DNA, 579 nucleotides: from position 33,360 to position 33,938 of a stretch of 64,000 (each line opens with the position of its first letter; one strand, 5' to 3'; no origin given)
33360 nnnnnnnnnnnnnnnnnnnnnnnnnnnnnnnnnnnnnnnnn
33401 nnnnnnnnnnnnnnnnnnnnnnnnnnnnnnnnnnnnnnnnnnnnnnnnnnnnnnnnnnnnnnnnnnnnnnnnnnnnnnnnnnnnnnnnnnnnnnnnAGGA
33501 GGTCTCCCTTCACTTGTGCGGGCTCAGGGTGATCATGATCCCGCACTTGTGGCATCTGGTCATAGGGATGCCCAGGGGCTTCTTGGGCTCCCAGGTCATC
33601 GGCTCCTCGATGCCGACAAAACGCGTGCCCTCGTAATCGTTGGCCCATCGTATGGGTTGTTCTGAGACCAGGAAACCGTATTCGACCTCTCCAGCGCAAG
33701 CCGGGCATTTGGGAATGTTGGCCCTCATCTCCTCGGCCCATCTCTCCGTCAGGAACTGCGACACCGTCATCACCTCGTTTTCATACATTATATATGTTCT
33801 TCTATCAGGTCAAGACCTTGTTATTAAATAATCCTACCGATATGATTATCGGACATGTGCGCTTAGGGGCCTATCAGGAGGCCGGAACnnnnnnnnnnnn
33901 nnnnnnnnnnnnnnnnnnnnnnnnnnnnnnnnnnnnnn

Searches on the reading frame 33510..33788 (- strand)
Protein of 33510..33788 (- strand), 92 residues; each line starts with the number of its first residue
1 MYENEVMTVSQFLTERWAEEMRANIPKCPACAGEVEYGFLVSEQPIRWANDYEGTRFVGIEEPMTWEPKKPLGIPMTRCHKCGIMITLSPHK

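Call 9: search_protein_families(library=pfam, proteins=[window:33510-33788:-], max_evalue=0.01)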
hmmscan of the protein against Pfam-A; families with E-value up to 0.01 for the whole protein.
window:33510-33788:- (92 aa): 2 families
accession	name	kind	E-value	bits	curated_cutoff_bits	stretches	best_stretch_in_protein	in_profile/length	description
PF20097.4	DUF6487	-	6.5e-05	23.7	24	1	28-86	1-62/67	Domain of unknown function (DUF6487)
PF08274.17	Zn_Ribbon_YjdM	-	0.004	17.6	30.8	0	25-37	2-14/30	PhnA Zinc-Ribbon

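Call 63: search_protein_families(library=ncbifam, proteins=[window:33510-33788:-], max_evalue=0.001)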
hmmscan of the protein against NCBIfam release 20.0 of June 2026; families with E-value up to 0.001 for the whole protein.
window:33510-33788:- (92 aa): 0 families
